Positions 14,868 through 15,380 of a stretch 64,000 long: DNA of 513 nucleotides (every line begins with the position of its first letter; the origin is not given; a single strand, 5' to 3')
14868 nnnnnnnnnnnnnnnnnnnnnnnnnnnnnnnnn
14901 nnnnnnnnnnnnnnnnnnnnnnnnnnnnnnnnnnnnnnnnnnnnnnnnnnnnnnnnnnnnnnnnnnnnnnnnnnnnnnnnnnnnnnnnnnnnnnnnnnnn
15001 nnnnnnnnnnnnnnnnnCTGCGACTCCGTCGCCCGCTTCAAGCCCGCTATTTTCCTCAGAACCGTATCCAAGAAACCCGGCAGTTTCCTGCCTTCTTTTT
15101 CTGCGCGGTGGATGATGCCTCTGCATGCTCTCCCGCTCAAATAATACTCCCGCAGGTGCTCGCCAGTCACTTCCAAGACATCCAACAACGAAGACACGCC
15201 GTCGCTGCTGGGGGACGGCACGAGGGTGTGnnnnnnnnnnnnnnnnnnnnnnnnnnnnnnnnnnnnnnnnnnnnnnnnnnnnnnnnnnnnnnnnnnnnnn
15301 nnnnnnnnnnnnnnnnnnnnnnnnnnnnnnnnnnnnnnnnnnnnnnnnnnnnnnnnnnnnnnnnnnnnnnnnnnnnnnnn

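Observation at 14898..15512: A 204-codon same-strand ORF is nested in another frame inside the C5 methyltransferase gene, and both frames look protein-like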

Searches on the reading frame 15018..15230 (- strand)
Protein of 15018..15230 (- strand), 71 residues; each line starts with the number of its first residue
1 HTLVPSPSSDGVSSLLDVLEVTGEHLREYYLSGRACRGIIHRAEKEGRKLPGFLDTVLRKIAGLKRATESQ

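Call 75: predict_structure(alignment_id=A3)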
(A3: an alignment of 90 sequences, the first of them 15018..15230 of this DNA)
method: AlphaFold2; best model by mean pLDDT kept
length: 71 residues; sequences in the alignment: 90
mean_pLDDT: 70.0   pTM: 0.48
mean pLDDT of the five models: 70.0, 69.4, 69.2, 67.7, 61.0
residues with pLDDT >= 90: 26; 70-90: 10; 50-70: 16; < 50: 19
segments of 3 or more residues with pLDDT < 50: 1-14
pLDDT, mean of each block of 10 residues (from residue 1): 43 47 60 90 93 92 68 40
secondary structure, 60 per line:
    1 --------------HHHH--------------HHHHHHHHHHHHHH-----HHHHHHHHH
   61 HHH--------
elements in order: H15-18 H33-46 H52-63

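Call 78: fold_search(model_id=the predicted structure, library=pdb)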
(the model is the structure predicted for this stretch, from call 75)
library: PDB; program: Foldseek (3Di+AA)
matches with E <= 10: 10; with E <= 0.001: 0
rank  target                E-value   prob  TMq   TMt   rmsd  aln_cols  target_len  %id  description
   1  6ryk_A                6.7e+00  0.10  0.37  0.22   7.0        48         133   17  Crystal structure of the ParB-like protein PadC (released 2020-01-22)
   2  2oeq_A                7.2e+00  0.18  0.38  0.25   1.9        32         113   16  Protein of Unknown Function (DUF964) from Bacillus stearothermophilus (released 2007-01-30)
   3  4x8k_A                7.7e+00  0.30  0.40  0.23   0.7        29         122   21  Mycobacterium tuberculosis RbpA-SID in complex with SigmaA domain 2 (released 2015-06-03)
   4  6c48_A                7.7e+00  0.08  0.35  0.30   8.4        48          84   12  Crystal structure of B-Myb-LIN9-LIN52 complex (released 2018-09-19)
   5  5zh3_A                8.3e+00  0.06  0.32  0.06   8.7        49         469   18  CRYSTAL STRUCTURE OF PfKRS WITH INHIBITOR CLADO-6 (released 2018-06-27)
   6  9qvl                  8.9e+00  0.12  0.34  0.09   2.2        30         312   20  Crystal structure of the CtaG_C11A variant from Ruminiclostridium cellulolyticum (P2(1)2(1)2(1)-small) (released 2025-10-01)
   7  4msp_B                8.9e+00  0.04  0.27  0.12   7.8        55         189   18  Crystal structure of human peptidyl-prolyl cis-trans isomerase FKBP22 (aka FKBP14) containing two EF-hand motifs (released 2013-12-25)
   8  5zki_B                9.5e+00  0.12  0.34  0.09   1.8        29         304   10  Human EXOG-H140A in complex with duplex DNA (released 2019-04-03)
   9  7n29_A                9.5e+00  0.08  0.29  0.07   5.1        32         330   12  Structure of NAD kinase (released 2022-05-04)
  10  5nt7_B                9.5e+00  0.08  0.27  0.14   2.2        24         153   25  Structure of the LOTUS domain of Oskar in complex with the C-terminal RecA-like domain of Vasa (released 2017-05-17)
